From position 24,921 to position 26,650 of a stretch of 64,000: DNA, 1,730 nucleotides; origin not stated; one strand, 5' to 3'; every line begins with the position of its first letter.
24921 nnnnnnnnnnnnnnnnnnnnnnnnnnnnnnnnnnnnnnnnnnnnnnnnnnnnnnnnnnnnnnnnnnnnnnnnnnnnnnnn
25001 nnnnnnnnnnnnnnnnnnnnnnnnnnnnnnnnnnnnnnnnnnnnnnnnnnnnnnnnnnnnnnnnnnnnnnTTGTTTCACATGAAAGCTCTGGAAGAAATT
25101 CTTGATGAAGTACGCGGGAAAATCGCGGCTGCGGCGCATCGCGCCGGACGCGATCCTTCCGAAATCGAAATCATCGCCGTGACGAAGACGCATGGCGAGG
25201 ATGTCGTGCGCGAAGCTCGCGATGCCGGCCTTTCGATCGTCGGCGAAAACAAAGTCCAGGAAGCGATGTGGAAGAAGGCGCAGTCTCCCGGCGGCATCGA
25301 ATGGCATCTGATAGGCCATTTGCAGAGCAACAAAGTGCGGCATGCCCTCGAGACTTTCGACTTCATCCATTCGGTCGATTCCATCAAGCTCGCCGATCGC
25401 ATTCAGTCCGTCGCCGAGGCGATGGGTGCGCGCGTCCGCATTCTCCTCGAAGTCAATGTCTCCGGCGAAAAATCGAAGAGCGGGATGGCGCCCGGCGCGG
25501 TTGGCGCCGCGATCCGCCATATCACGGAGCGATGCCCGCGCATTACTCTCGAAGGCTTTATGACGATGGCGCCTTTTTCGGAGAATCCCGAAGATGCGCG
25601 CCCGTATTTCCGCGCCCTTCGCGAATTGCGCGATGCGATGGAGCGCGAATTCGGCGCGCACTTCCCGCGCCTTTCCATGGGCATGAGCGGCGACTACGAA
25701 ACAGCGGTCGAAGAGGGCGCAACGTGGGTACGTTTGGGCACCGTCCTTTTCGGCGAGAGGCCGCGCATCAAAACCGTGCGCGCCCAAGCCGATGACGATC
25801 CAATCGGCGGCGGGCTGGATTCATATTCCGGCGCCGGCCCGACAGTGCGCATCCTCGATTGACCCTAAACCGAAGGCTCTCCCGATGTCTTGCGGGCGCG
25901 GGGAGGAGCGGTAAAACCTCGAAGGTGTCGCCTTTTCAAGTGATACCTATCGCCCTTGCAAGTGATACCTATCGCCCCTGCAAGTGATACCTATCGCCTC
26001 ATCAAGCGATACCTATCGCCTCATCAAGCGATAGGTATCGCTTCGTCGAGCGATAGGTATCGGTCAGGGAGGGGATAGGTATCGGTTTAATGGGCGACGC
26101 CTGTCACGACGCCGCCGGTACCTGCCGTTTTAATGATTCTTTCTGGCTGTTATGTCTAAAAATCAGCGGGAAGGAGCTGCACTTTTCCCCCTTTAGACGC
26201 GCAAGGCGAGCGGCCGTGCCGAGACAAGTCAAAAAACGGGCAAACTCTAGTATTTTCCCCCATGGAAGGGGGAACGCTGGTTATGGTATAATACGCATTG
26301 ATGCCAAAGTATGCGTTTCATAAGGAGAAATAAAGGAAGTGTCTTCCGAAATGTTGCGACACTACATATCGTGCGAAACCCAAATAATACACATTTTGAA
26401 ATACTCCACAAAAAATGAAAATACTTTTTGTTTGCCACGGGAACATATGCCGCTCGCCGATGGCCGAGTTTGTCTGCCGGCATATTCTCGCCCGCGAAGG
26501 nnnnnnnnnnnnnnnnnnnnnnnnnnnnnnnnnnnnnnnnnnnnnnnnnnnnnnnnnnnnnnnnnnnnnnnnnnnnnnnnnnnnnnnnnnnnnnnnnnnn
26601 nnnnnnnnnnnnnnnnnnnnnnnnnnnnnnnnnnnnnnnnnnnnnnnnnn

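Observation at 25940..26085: Array A: a second 7 x 22-bp palindrome array, related to array B by compensatory arm changes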

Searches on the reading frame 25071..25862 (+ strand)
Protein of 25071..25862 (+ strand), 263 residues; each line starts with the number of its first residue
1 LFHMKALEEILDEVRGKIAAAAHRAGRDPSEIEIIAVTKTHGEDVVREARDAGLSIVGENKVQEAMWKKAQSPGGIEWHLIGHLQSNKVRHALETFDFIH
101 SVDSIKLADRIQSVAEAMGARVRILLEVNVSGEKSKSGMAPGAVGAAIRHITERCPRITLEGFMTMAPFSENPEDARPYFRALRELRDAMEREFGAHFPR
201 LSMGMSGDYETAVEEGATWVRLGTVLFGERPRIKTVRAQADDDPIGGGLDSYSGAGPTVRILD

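Call 22: search_protein_families(library=pfam, proteins=[window:25071-25862:+])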
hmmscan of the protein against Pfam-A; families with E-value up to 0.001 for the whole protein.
window:25071-25862:+ (263 aa): 1 family
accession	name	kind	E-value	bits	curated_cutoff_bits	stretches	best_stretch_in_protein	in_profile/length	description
PF01168.26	Ala_racemase_N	-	1.2e-23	84.4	24.1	1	16-231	8-220/220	Alanine racemase, N-terminal domain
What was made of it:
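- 25080..25862 (+): Upstream gene, YggS-like PLP-binding protein. Its stop codon is 56 bp before unit 0. Pfam Ala_racemase_N, 1.2e-23 (call 22).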

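Call 25: find_homologous_proteins(query=window:25071-25862:+, max_evalue=1e-20)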
Query window:25071-25862:+ (263 aa): 7999 proteins with E <= 1e-20 among 8000 candidates; the best 120 are listed.
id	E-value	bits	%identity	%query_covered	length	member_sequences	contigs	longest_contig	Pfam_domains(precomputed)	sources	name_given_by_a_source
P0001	6.4e-165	565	98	99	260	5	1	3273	PF01168.27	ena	-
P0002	3.9e-134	464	82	99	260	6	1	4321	PF01168.27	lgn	-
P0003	3.0e-133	461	82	99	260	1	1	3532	PF01168.27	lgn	-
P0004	4.4e-133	461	81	99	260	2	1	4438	PF01168.27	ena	-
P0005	1.0e-131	456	80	99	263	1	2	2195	PF01168.27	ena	-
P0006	2.1e-130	452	80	99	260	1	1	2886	PF01168.27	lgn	-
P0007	1.7e-129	449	80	99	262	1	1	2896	PF01168.27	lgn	-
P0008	7.4e-127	440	77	99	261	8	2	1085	PF01168.27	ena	-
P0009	7.7e-127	440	82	89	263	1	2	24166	PF01168.27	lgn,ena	-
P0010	2.6e-125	435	78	99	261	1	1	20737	PF01168.27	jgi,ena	-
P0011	3.9e-125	434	77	99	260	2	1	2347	PF01168.27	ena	-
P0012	7.1e-125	434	76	99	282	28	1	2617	PF01168.27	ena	-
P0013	7.6e-125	434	77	99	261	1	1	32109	PF01168.27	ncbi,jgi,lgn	-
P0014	8.0e-125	433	78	98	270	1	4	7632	PF01168.27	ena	-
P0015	1.2e-124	433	76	99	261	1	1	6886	PF01168.27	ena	-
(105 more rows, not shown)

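Call 26: find_encoding_contigs(protein=P0001, flank=3000, max_places=3)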
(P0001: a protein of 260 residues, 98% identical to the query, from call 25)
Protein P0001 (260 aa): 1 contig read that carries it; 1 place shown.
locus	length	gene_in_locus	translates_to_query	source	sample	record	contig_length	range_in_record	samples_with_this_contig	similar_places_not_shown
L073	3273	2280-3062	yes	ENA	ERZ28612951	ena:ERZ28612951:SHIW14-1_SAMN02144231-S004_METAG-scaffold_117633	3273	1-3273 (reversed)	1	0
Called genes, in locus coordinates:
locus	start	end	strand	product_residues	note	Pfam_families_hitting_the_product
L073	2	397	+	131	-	?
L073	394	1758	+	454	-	PF05167:DUF711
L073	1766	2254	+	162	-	-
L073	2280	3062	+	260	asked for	PF01168:Ala_racemase_N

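Call 27: find_encoding_contigs(protein=P0009, flank=3000, max_places=3)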
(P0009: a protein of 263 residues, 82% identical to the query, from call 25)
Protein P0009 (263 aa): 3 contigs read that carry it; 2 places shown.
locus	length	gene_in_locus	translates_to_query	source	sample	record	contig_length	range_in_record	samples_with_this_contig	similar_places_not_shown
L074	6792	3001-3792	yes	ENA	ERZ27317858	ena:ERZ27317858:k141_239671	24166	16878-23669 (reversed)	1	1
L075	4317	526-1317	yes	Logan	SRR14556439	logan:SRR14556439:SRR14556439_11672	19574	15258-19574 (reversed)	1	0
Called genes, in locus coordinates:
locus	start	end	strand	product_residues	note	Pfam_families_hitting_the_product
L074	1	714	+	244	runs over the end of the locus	-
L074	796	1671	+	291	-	PF00698:Acyl_transf_1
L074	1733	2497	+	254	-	PF00106:adh_short, PF08659:KR, PF13561:adh_short_C2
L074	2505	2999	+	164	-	-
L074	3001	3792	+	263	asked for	PF01168:Ala_racemase_N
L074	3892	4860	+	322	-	PF13793:Pribosyltran_N, PF00156:Pribosyltran, PF14572:Pribosyl_synth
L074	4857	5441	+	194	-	PF01195:Pept_tRNA_hydro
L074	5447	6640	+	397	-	PF07787:TMEM43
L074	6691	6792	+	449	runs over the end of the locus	PF02878:PGM_PMM_I, PF02879:PGM_PMM_II, PF02880:PGM_PMM_III, PF00408:PGM_PMM_IV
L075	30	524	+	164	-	-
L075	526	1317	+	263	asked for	PF01168:Ala_racemase_N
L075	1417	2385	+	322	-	PF13793:Pribosyltran_N, PF00156:Pribosyltran, PF14572:Pribosyl_synth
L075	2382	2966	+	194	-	PF01195:Pept_tRNA_hydro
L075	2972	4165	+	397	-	PF07787:TMEM43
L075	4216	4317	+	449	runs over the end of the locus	PF02878:PGM_PMM_I, PF02879:PGM_PMM_II, PF02880:PGM_PMM_III, PF00408:PGM_PMM_IV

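Call 28: find_encoding_contigs(protein=P0013, flank=3000, max_places=3)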
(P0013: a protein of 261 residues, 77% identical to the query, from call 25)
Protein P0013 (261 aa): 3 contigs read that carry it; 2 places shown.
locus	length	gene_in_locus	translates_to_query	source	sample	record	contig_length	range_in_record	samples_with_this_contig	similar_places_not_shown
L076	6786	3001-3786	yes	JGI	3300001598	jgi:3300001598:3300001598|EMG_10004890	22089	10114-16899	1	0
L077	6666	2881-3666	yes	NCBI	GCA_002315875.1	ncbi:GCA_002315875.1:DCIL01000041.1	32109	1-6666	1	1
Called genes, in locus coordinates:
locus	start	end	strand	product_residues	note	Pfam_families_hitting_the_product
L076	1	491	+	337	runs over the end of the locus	PF00044:Gp_dh_N, PF02800:Gp_dh_C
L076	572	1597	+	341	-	PF01699:Na_Ca_ex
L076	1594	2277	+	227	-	-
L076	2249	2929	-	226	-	PF01171:ATP_bind_3, PF01507:PAPS_reduct (weak)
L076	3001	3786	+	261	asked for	PF01168:Ala_racemase_N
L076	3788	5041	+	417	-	PF00919:UPF0004, PF04055:Radical_SAM, PF18693:TRAM_2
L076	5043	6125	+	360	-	PF00722:Glyco_hydro_16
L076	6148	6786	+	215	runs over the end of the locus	PF04127:DFP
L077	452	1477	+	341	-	PF01699:Na_Ca_ex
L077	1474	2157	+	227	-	-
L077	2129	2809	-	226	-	PF01171:ATP_bind_3, PF01507:PAPS_reduct (weak)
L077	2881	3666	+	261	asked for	PF01168:Ala_racemase_N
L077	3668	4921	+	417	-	PF00919:UPF0004, PF04055:Radical_SAM, PF18693:TRAM_2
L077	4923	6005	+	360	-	PF00722:Glyco_hydro_16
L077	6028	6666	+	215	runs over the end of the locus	PF04127:DFP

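Call 31: find_encoding_contigs(protein=P0002, flank=4000, max_places=3)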
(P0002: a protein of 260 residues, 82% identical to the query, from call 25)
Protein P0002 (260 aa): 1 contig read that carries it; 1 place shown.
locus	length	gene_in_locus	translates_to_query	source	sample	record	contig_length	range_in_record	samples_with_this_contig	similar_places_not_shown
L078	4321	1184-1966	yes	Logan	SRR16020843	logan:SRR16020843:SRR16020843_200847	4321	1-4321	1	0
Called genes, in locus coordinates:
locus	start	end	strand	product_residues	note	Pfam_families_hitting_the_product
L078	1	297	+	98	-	?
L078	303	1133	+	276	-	PF00037:Fer4 (faint), PF13237:Fer4_10 (weak), PF14697:Fer4_21 (weak), PF12838:Fer4_7 (faint), PF13187:Fer4_9 (weak), PF00881:Nitroreductase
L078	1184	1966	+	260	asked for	PF01168:Ala_racemase_N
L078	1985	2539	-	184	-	PF01863:YgjP-like, PF10263:SprT-like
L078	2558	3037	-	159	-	PF00588:SpoU_methylase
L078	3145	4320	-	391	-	?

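Call 32: find_encoding_contigs(protein=P0004, flank=4000, max_places=3)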
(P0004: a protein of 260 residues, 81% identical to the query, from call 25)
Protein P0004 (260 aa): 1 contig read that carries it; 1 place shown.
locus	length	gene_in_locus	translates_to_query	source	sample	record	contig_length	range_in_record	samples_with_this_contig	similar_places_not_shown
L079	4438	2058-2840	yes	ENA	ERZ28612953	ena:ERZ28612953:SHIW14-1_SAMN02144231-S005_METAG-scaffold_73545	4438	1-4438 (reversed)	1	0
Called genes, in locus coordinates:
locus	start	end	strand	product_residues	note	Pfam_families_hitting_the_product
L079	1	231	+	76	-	?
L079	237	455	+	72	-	-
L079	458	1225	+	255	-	PF00348:polyprenyl_synt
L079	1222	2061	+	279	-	PF00037:Fer4 (faint), PF12837:Fer4_6 (faint), PF13237:Fer4_10 (weak), PF14697:Fer4_21 (weak), PF12838:Fer4_7 (weak), PF13187:Fer4_9 (weak), PF00881:Nitroreductase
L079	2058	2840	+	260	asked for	PF01168:Ala_racemase_N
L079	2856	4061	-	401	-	PF00926:DHBP_synthase, PF00925:GTP_cyclohydro2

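Call 70: list_cluster_members(proteins=[P0001, window:25080-25862:+, window:26415-26870:+, window:24566-25054:+, window:56695-57048:+, window:23194-24558:+, window:22787-23197:+])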
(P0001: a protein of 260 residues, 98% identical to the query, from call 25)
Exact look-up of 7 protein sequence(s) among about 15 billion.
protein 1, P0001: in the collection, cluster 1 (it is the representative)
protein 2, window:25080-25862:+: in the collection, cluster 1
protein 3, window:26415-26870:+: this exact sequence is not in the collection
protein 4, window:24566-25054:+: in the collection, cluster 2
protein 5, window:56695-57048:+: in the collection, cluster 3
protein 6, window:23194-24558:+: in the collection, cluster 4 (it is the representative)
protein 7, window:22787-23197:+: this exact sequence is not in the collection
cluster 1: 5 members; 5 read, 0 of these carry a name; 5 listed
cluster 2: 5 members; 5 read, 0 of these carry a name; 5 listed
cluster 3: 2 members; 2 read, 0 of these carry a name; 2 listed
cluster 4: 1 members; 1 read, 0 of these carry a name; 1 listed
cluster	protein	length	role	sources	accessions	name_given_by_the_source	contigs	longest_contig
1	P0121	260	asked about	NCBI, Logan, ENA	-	-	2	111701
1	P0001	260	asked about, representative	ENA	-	-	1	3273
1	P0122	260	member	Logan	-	-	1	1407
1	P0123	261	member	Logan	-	-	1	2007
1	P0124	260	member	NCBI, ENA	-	-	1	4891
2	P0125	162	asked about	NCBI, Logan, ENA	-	-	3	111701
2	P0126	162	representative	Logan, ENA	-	-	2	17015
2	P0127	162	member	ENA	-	-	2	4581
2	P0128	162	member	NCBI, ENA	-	-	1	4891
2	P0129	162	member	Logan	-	-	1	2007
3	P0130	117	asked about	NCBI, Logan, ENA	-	-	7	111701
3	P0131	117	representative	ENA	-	-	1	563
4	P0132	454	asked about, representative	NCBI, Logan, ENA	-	-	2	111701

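Call 71: find_encoding_contigs(protein=window:25080-25862:+, flank=2500, max_places=6)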
Protein window:25080-25862:+ (260 aa): 3 contigs read that carry it; 1 place shown.
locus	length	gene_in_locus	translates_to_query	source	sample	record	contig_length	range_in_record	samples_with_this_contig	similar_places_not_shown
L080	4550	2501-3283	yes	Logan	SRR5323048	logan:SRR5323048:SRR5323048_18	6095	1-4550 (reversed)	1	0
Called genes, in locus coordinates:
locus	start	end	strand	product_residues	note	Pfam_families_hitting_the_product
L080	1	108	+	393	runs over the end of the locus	PF00226:DnaJ, PF01556:DnaJ_C, PF00684:DnaJ_CXXCXGXG, PF27659:CHP02642 (faint)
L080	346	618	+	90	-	PF13740:ACT_6, PF13840:ACT_7 (faint), PF01842:ACT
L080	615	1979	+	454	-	PF05167:DUF711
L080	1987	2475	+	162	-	-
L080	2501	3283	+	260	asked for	PF01168:Ala_racemase_N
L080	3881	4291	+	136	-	PF01451:LMWPc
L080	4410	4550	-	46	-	?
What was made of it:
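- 25080..25862 (+): The exact protein is on record (calls 70, 71).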

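Call 74: find_encoding_contigs(protein=P0126, flank=3000, max_places=6)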
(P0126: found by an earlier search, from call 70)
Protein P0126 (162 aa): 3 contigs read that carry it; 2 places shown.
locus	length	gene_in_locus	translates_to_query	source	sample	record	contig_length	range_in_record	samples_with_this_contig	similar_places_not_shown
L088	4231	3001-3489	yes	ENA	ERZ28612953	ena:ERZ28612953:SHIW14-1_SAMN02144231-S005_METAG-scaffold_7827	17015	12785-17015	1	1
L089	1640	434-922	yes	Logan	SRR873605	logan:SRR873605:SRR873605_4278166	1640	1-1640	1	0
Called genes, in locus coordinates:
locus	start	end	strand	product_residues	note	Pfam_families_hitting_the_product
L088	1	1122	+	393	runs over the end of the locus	PF00226:DnaJ, PF01556:DnaJ_C, PF00684:DnaJ_CXXCXGXG, PF27659:CHP02642 (faint)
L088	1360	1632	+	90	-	PF13740:ACT_6, PF13840:ACT_7 (faint), PF01842:ACT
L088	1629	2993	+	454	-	PF05167:DUF711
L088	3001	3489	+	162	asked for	-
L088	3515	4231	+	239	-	?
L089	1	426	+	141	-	?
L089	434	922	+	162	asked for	-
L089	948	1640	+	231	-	?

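Call 75: find_encoding_contigs(protein=P0124, flank=3000, max_places=6)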
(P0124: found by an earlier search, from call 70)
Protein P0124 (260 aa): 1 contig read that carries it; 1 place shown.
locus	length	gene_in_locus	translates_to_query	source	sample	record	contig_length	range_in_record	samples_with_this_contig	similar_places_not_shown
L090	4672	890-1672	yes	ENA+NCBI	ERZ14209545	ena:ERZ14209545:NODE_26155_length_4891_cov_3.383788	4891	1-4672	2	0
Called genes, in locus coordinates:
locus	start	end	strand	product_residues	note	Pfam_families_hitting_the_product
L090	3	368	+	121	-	?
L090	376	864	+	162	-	-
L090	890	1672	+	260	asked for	PF01168:Ala_racemase_N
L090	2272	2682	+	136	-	PF01451:LMWPc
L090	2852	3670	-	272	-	PF00596:Aldolase_II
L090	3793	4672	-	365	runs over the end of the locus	?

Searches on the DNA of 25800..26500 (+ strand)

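Call 55: search_rna_families(source=window, start=25800, end=26500, threshold=evalue, max_evalue=1)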
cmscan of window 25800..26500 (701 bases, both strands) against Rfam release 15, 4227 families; matches with E-value up to 1: 3.
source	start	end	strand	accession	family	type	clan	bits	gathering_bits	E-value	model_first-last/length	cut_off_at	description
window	25989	26058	-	RF03503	mir-547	Gene; miRNA;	-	25.5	90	0.0033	1-78/78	no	mir-547 microRNA precursor family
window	25987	26060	-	RF04040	mir-4866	Gene; miRNA;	-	23.4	100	0.037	1-82/82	no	mir-4866 microRNA precursor family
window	26004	26043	-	RF03701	mir-4041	Gene; miRNA;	-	20.2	74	0.6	1-54/54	no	mir-4041 microRNA precursor family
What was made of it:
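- On Known structured RNA families (Rfam 15): At E <= 1 the array gives only miRNA-type hairpin hits at about a quarter to a third of their gathering scores (call 55).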

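Call 56: search_dna_similar(query=window:25900-26120:+, collection=plasmids, mode=distant, max_evalue=0.01)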
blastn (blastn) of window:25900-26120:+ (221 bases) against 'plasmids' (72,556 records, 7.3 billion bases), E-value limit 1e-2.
No match.
